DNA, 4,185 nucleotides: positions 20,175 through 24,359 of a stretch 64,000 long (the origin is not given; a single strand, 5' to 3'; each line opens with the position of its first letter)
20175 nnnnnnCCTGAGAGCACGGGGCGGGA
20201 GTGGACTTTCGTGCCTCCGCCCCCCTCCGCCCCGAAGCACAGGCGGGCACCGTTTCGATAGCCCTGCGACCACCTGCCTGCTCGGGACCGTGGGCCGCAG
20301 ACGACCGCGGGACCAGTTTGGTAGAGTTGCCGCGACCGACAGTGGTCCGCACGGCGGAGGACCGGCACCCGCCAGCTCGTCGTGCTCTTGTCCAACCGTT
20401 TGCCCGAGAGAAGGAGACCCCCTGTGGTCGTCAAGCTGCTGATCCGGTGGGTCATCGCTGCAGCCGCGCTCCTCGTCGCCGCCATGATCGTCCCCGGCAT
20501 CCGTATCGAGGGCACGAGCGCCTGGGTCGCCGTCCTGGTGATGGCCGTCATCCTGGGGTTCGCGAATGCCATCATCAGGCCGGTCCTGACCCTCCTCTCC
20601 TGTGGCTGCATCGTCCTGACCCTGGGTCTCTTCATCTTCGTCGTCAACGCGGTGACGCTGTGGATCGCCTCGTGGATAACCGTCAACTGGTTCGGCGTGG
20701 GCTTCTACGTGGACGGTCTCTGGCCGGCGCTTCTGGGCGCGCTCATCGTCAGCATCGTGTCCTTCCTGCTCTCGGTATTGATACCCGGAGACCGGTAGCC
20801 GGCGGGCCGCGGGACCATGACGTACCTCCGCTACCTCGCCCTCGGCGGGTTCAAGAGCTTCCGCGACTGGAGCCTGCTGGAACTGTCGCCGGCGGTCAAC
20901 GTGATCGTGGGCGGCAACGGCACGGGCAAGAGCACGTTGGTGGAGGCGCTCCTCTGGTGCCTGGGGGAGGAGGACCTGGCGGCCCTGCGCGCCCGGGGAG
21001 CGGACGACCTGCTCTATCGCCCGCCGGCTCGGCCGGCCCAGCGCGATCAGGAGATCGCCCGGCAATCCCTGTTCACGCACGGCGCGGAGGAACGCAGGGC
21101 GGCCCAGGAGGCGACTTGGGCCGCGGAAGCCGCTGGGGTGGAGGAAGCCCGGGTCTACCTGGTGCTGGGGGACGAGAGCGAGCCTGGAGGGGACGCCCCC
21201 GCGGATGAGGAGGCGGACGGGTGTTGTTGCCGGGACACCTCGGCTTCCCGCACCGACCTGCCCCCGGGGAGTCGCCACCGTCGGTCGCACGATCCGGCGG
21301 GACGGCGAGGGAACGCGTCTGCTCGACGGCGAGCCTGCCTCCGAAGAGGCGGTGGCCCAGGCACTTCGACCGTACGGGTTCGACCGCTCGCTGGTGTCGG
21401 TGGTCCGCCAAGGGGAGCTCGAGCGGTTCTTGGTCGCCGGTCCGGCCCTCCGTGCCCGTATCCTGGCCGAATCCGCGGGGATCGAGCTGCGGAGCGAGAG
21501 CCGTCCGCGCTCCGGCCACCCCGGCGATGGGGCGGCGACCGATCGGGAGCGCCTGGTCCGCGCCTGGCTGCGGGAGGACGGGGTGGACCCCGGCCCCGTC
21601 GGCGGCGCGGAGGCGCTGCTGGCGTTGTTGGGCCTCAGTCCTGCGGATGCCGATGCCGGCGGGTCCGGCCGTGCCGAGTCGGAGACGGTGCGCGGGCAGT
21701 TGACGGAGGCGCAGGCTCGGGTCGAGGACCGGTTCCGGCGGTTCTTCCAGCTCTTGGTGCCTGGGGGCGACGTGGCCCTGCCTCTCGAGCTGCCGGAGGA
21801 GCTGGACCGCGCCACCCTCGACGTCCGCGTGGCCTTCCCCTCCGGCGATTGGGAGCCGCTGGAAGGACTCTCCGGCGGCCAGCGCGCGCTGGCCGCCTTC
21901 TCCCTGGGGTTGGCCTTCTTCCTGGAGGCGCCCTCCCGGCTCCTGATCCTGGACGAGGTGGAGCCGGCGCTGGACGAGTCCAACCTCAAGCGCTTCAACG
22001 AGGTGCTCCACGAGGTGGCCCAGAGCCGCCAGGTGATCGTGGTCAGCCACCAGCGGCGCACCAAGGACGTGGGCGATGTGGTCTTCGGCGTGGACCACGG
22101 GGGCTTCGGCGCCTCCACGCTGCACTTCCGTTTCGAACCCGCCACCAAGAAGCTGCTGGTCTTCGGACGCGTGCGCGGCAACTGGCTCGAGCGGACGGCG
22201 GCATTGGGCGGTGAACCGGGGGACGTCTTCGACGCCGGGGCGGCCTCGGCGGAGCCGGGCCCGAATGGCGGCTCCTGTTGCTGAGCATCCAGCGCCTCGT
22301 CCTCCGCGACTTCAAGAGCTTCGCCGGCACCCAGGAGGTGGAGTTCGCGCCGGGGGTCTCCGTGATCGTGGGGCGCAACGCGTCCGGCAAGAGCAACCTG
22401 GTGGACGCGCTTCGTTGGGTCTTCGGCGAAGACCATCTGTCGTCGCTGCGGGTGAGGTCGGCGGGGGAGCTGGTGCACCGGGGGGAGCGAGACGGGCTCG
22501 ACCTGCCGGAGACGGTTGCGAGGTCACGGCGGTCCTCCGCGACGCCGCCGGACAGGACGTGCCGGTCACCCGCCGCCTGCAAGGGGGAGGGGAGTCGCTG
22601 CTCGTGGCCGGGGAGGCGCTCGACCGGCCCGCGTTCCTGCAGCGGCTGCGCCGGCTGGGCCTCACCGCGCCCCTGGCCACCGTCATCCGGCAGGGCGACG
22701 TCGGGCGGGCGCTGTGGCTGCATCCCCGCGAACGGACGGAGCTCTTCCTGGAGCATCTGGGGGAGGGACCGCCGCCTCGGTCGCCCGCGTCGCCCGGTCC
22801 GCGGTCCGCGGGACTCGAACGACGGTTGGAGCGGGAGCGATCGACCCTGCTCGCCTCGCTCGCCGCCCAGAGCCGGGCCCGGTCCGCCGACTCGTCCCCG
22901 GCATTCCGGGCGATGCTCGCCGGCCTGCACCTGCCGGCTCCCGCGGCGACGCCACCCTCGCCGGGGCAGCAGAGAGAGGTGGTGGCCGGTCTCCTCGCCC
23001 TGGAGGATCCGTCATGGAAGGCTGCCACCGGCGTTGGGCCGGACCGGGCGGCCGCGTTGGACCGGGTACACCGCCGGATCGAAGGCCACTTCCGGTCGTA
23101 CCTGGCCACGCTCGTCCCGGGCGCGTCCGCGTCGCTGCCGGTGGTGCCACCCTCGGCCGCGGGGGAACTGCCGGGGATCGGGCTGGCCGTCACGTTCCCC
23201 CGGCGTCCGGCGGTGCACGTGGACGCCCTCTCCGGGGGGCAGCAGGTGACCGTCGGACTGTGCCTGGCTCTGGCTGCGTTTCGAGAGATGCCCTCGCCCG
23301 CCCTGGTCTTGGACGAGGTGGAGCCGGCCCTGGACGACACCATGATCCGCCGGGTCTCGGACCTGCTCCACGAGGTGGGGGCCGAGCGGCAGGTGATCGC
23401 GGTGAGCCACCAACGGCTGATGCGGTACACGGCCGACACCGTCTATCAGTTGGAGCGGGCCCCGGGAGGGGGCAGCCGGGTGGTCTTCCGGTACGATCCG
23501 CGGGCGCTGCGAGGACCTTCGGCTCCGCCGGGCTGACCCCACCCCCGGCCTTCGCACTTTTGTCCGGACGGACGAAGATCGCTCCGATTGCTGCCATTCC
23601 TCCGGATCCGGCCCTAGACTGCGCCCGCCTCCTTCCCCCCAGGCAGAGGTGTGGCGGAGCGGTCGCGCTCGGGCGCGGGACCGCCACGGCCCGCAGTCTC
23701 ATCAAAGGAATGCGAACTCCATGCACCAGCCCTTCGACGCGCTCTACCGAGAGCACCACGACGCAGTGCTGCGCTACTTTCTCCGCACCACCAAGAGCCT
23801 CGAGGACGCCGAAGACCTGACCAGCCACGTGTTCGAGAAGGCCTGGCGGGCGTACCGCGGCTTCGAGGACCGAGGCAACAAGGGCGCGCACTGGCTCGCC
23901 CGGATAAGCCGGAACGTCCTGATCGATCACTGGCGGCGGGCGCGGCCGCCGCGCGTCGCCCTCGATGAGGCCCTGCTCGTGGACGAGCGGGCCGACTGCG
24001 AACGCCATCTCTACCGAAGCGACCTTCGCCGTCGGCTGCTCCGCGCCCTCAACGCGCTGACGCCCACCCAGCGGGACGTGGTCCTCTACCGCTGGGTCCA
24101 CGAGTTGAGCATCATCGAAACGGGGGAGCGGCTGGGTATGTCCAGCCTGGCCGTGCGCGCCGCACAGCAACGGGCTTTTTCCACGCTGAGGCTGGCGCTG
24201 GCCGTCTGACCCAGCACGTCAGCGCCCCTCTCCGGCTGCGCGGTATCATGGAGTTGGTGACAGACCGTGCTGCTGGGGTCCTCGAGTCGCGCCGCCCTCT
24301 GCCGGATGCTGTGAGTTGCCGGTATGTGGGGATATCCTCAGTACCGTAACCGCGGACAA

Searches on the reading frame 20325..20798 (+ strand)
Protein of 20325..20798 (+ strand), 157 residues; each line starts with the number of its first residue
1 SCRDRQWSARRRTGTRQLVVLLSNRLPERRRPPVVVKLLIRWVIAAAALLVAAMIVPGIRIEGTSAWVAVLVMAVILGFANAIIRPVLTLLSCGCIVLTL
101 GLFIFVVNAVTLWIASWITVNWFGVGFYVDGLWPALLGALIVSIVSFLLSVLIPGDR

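Call 69: search_protein_families(library=pfam, proteins=[window:20325-20798:+], max_evalue=0.00001)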
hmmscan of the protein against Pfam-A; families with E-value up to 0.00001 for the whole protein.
window:20325-20798:+ (157 aa): 1 family
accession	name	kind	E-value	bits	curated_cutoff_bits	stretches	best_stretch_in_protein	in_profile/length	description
PF04020.18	Phage_holin_4_2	-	4.3e-27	95.2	28.8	1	37-147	2-104/105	Mycobacterial 4 TMS phage holin, superfamily IV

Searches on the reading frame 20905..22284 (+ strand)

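Call 69: search_protein_families(library=pfam, proteins=[window:20905-22284:+], max_evalue=0.00001)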
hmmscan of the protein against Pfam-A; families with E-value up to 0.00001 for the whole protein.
window:20905-22284:+ (459 aa): 2 families
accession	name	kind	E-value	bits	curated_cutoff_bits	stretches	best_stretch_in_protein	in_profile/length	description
PF02463.25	SMC_N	-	2.9e-19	69.8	40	1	124-398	97-213/220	RecF/RecN/SMC N terminal domain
PF13304.12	AAA_21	-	3.2e-06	27.9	27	1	307-383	223-299/304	AAA domain, putative AbiEii toxin, Type IV TA system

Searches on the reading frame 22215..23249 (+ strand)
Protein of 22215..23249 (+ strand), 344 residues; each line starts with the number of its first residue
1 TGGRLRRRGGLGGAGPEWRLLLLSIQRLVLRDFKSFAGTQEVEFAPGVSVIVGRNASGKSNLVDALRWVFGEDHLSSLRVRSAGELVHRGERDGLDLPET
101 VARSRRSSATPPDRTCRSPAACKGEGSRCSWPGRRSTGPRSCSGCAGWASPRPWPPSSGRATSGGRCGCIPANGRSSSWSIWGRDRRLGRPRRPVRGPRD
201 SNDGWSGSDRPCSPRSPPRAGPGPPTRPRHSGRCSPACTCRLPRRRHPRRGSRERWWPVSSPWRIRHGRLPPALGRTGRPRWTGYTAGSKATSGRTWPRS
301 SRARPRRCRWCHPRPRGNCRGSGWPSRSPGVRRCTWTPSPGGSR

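Call 69: search_protein_families(library=pfam, proteins=[window:22215-23249:+], max_evalue=0.00001)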
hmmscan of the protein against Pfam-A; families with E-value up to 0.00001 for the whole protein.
window:22215-23249:+ (344 aa): 5 families
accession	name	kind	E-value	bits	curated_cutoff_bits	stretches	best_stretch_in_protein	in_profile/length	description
PF02463.25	SMC_N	-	4.4e-19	69.2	40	1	25-92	2-71/220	RecF/RecN/SMC N terminal domain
PF13476.12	AAA_23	-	3.7e-11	44.5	27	1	27-73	1-46/201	AAA domain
PF13175.12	AAA_15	-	4e-07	30.4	32.1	1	25-73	3-50/374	AAA ATPase domain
PF13555.12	AAA_29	-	2.4e-06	27.6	27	1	26-70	2-46/61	P-loop containing region of AAA domain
PF13304.12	AAA_21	-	2.9e-06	28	27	1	49-72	2-25/304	AAA domain, putative AbiEii toxin, Type IV TA system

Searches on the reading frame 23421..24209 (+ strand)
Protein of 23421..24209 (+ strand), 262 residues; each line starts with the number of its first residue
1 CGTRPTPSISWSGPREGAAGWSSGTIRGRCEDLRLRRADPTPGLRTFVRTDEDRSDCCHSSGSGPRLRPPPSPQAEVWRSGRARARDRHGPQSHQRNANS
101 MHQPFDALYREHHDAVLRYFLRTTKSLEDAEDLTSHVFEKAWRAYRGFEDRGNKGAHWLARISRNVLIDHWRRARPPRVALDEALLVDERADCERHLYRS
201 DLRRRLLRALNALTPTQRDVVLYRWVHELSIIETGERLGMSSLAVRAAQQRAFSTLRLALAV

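Call 69: search_protein_families(library=pfam, proteins=[window:23421-24209:+], max_evalue=0.00001)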
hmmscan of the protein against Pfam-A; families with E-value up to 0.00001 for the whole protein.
window:23421-24209:+ (262 aa): 3 families
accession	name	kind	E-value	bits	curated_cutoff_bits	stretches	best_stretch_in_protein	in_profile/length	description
PF04542.20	Sigma70_r2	-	4.4e-16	58.9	24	1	108-175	1-69/71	Sigma-70 region 2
PF04545.22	Sigma70_r4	-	6.4e-10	38.8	24.1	1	209-257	1-49/50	Sigma-70, region 4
PF08281.18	Sigma70_r4_2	-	5.3e-08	32.8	25.7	1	204-254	2-52/54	Sigma-70, region 4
